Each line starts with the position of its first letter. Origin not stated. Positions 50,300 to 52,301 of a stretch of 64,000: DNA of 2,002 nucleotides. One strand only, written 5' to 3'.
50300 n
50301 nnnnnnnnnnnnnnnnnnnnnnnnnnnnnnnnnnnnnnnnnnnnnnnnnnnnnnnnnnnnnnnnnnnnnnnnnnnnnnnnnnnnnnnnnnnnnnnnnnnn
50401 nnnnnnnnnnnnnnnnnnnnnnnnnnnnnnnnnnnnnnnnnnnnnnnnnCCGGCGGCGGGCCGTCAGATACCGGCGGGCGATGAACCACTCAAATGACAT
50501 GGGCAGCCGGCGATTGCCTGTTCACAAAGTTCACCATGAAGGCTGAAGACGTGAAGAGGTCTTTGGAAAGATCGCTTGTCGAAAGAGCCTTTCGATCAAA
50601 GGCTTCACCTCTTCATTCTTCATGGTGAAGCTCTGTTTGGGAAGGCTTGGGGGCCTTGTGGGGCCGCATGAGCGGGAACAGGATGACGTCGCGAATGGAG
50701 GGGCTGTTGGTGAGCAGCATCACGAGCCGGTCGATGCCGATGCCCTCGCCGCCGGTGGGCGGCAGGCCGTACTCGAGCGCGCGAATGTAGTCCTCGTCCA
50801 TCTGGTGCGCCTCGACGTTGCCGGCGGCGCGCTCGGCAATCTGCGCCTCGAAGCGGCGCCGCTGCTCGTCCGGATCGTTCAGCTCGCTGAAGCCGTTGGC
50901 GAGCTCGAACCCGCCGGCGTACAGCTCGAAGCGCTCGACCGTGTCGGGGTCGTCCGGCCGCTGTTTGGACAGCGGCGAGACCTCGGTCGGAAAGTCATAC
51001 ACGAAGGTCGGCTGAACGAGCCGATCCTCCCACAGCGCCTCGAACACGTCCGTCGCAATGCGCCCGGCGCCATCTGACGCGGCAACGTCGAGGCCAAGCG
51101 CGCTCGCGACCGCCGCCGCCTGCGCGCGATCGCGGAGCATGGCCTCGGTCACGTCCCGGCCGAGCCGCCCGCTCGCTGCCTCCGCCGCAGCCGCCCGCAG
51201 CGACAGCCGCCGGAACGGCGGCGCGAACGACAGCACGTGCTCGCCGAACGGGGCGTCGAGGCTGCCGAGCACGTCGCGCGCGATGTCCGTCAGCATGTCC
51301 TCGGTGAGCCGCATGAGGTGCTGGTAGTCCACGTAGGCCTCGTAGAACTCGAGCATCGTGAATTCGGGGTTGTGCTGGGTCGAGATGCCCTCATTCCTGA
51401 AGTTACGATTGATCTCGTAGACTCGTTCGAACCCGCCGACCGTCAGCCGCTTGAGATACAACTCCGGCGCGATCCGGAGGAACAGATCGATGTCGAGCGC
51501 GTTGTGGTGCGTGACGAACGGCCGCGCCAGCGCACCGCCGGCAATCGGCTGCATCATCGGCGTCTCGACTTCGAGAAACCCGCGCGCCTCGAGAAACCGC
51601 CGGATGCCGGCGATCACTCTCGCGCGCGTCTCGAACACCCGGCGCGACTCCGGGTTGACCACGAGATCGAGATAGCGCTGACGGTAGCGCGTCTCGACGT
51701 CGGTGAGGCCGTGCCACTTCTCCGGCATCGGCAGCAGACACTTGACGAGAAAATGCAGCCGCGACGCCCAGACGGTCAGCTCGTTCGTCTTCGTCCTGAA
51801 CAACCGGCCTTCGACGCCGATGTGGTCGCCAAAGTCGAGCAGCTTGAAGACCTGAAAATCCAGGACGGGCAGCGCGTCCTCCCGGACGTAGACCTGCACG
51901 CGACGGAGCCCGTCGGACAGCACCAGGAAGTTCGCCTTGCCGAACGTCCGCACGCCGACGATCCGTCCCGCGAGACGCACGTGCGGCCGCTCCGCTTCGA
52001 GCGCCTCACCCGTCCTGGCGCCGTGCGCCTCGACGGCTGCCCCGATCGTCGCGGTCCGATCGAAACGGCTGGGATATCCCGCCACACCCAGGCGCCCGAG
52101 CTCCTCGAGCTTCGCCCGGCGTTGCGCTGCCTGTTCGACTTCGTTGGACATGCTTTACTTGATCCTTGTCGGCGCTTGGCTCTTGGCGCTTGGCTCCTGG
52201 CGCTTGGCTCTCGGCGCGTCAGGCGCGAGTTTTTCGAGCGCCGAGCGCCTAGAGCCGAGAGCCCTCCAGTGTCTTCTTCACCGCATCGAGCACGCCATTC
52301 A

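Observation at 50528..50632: New ~100-bp palindromic intergenic repeat family ('HHEE element') with at least 3 full and 1-2 partial copies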

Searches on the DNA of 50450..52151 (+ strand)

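Call 9: search_rna_families(source=window, start=50450, end=50700, threshold=evalue, max_evalue=10, show_alignments=3)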
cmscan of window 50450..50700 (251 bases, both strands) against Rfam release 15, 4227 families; matches with E-value up to 10: 3.
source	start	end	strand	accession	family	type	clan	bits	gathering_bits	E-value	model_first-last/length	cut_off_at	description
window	50535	50593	+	RF04266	mir-9412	Gene; miRNA;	-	16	70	1.9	1-64/64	no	mir-9412 microRNA precursor family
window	50543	50623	+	RF00641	mir-154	Gene; miRNA;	CL00149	15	52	4.1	1-82/82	no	mir-154 microRNA precursor family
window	50496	50556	+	RF01905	HOTAIR_2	Gene; lncRNA;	-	9.7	60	6.4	1-69/69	no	HOTAIR conserved region 2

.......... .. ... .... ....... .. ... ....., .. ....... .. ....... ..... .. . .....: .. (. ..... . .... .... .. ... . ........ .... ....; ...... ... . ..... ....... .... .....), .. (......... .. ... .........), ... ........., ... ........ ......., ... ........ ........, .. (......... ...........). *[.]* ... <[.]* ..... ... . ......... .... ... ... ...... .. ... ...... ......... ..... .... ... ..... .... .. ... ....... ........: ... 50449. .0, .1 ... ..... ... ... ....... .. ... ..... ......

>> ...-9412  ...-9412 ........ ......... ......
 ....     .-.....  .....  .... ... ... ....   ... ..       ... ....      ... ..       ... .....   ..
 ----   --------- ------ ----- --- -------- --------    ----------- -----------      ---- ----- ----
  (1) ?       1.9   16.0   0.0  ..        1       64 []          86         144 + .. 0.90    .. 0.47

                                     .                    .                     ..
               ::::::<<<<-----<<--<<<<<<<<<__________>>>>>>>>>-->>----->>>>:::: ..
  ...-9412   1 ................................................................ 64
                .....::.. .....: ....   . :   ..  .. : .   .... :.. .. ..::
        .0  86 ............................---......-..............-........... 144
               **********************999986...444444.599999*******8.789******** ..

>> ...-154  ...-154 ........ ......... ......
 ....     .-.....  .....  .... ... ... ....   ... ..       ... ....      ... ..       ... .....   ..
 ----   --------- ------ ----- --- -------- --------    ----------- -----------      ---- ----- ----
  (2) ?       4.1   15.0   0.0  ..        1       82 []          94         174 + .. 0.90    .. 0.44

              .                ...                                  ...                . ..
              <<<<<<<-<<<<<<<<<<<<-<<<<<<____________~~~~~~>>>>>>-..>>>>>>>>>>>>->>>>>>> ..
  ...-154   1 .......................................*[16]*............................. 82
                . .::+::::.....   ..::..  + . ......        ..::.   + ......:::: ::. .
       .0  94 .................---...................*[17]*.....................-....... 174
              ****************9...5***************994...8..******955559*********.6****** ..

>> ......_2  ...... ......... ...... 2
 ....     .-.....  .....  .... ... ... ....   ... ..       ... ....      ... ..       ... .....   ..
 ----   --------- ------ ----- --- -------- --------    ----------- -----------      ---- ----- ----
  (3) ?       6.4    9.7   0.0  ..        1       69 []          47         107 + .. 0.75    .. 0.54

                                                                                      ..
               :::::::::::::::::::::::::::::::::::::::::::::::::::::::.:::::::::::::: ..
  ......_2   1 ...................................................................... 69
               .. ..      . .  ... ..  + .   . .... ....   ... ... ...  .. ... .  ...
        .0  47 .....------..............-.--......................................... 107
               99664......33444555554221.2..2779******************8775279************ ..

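Call 101: build_rna_model(alignment_id=A4, structure=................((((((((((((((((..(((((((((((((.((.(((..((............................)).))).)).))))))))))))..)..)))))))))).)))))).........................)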
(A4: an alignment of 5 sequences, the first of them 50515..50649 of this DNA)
Model R1 built from alignment A4 (5 sequences, 155 columns); structure: as given.
model positions 133; base pairs 36; branch points 0; effective number of sequences 2.35; information 0.59 bits per position. Calibrated on 0.2 Mb of random sequence (short: E-values are rough).
structure used (alignment columns):
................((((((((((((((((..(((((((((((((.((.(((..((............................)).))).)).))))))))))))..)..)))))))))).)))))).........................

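Call 102: search_with_rna_model(model_id=R1, source=window, filters=off, max_evalue=10)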
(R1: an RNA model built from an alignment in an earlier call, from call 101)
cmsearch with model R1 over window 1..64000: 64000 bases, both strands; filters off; matches with E-value up to 10: 28.
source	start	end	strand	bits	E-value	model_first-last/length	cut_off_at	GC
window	50513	50643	+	116.7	5.3e-33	1-133/133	no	0.45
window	22601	22738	+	114.6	2.3e-32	1-133/133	no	0.51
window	8900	9033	+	89.1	1.1e-24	1-133/133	no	0.43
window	22602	22737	-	66.4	8.3e-18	1-133/133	no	0.51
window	50515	50646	-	62.2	1.5e-16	1-133/133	no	0.47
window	8903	9027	-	35.1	2.2e-08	1-133/133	no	0.42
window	17504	17564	-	19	0.0016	1-133/133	no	0.59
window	3005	3110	-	18.2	0.0028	1-133/133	no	0.57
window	2998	3110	+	15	0.026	1-133/133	no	0.58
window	17502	17561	+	14.9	0.029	1-133/133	no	0.57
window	56092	56233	+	13.1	0.1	1-133/133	no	0.35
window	37280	37340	-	9.9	0.9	1-133/133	no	0.72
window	264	330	-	9.6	1.1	1-133/133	no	0.7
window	62566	62617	-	9.4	1.2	1-133/133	no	0.73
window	43816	43890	+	8.3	2.7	1-133/133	no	0.67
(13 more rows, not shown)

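Call 103: search_with_rna_model(model_id=R1, sources=[L018, L019, L140, L141, L142, L263, L264, L277, L278, L279, L012, L066, L268], filters=default, max_evalue=10)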
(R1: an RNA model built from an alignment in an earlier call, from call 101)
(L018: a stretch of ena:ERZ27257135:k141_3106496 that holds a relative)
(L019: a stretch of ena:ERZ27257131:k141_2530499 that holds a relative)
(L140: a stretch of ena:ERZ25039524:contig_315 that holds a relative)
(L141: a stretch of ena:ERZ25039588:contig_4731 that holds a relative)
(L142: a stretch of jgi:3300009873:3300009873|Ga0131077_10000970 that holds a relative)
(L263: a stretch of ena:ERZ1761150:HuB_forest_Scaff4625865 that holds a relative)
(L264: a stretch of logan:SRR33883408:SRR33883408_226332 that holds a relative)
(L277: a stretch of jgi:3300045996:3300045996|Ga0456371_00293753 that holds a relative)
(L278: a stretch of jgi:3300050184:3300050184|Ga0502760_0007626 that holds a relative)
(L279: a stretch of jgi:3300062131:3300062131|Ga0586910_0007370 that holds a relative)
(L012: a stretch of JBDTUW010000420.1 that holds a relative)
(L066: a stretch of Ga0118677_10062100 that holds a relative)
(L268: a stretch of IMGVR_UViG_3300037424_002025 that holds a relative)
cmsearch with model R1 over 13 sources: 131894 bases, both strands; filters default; matches with E-value up to 10: 13.
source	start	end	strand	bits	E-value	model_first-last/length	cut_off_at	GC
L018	789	920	+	121.6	3.6e-34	1-133/133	no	0.51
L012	1269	1396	-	92.8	1.9e-25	1-133/133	no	0.52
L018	792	924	-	84.8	4.8e-23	1-133/133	no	0.5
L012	1266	1392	+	42.1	3.6e-10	1-133/133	no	0.52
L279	2993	3186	-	33.1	1.8e-07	1-133/133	no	0.53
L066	1665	1844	+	32.9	2.2e-07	1-133/133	no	0.41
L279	2991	3182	+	30.3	1.3e-06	1-133/133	no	0.52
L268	5443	5548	+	24.8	5.8e-05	1-133/133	no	0.54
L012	2198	2275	-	22.9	0.00023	1-133/133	no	0.44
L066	1669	1842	-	22.5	0.00029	1-133/133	no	0.41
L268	5423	5552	-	21.5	0.00061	1-133/133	no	0.53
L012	2200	2272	+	14.9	0.059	1-133/133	no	0.44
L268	11278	11409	-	13.9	0.11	1-133/133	no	0.57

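Call 108: search_rna_families(sources=[L018, L012, L066], threshold=gathering)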
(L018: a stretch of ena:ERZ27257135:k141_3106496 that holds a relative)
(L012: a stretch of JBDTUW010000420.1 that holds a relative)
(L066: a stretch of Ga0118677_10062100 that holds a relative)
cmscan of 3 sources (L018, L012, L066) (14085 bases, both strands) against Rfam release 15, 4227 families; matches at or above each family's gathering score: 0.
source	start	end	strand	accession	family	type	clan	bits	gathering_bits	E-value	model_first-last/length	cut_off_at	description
